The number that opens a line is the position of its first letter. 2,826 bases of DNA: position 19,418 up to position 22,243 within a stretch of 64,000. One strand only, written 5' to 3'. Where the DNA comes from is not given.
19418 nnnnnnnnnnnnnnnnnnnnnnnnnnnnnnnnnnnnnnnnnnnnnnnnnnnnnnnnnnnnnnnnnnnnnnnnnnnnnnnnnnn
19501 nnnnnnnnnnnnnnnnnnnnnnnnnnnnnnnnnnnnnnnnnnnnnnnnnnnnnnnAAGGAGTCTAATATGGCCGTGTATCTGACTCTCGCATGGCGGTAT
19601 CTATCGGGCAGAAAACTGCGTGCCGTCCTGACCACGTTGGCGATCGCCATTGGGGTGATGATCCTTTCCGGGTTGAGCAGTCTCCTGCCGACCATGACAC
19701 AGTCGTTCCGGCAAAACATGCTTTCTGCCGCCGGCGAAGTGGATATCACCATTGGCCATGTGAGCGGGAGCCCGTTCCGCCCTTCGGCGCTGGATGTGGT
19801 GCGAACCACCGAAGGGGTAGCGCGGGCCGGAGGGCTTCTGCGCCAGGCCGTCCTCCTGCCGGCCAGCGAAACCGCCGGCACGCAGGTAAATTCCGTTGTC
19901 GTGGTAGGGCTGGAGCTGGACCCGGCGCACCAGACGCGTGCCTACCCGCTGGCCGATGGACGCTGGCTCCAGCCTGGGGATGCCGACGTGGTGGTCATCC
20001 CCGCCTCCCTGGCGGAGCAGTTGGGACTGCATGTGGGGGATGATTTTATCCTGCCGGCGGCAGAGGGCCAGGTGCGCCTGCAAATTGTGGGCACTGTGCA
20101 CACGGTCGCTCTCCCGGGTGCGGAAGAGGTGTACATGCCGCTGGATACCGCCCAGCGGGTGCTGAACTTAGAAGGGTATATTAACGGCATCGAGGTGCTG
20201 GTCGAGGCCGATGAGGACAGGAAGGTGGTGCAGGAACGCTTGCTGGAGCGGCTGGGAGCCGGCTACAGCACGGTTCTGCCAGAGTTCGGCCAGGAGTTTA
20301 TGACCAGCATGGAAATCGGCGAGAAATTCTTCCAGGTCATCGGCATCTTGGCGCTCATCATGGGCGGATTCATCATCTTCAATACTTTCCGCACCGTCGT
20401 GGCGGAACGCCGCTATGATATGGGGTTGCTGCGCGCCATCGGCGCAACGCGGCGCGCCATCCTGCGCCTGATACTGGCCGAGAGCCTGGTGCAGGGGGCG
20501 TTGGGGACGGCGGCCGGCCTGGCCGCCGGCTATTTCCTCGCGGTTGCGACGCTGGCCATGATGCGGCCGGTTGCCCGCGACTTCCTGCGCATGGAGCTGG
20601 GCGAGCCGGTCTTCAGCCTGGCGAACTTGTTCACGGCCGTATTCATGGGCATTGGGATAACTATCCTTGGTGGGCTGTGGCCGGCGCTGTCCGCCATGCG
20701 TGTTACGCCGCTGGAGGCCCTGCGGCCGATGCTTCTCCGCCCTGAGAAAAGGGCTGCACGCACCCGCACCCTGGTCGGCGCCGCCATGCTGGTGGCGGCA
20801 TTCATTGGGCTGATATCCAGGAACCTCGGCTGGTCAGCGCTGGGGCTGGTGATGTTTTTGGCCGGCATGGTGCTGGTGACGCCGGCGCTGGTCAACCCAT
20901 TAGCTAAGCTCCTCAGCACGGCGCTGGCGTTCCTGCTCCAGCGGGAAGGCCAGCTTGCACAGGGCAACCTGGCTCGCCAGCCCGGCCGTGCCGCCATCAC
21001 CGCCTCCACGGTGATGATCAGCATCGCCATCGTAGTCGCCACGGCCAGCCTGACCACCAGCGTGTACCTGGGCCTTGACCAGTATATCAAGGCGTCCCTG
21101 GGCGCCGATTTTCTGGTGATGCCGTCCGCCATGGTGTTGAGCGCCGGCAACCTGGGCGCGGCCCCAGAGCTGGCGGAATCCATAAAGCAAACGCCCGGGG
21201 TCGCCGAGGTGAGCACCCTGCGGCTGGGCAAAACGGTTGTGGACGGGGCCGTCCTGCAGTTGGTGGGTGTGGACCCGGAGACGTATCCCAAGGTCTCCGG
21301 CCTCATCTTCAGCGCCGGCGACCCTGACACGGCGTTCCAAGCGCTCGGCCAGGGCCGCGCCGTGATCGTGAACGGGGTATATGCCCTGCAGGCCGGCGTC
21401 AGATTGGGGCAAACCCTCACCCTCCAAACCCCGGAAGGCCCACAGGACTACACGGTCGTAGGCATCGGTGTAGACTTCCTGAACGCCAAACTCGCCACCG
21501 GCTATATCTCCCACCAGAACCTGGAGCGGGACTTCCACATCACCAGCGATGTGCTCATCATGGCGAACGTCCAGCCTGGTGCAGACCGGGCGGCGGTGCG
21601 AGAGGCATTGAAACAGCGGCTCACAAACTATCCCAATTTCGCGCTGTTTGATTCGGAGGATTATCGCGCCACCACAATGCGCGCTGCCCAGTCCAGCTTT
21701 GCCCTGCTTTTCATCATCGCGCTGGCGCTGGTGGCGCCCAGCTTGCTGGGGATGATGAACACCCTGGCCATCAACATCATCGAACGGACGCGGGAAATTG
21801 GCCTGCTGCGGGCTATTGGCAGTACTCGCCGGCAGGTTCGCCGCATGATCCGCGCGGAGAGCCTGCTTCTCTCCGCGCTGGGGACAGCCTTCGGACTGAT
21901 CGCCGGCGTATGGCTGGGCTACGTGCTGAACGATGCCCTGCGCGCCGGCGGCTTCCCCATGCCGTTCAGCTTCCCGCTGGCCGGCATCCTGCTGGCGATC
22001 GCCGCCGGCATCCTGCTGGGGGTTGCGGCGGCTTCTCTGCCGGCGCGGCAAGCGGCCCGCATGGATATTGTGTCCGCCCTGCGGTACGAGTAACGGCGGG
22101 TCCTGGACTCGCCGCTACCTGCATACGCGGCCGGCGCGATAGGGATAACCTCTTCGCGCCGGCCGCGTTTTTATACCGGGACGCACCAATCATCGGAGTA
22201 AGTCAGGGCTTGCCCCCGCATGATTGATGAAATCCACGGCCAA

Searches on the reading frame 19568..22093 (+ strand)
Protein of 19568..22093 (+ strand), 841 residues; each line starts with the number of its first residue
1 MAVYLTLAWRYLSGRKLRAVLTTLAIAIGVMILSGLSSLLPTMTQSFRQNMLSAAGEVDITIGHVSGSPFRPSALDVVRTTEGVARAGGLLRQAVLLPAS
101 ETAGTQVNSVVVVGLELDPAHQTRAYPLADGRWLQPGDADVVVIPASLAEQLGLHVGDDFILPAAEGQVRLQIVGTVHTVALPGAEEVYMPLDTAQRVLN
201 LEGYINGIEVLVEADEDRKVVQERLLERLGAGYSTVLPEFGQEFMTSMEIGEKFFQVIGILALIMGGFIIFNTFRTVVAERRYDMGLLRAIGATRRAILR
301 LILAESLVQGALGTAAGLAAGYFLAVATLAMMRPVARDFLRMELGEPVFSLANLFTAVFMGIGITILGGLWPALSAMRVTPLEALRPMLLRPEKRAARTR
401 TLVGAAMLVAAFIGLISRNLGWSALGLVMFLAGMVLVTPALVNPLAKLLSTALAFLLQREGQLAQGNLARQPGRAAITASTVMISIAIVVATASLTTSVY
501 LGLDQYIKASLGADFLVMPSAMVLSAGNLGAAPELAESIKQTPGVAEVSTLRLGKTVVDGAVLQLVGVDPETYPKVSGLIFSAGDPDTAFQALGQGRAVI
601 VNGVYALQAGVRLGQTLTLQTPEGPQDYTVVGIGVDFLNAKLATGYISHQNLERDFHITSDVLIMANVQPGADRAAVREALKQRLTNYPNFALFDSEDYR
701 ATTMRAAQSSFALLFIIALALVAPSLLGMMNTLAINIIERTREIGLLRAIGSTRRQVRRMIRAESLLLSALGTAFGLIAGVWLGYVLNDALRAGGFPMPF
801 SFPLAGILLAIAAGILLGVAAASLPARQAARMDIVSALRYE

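Call 10: search_protein_families(library=pfam, proteins=[window:19568-22093:+], max_evalue=0.001)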
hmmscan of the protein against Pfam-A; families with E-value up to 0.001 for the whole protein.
window:19568-22093:+ (841 aa): 2 families
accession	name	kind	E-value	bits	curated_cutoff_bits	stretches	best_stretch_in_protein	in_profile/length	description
PF02687.27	FtsX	-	2.4e-37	128.1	25.5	2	716-833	2-119/120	FtsX-like permease C-terminal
PF12704.14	MacB_PCD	-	4.4e-33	115.8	27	2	20-225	2-204/207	MacB-like periplasmic core domain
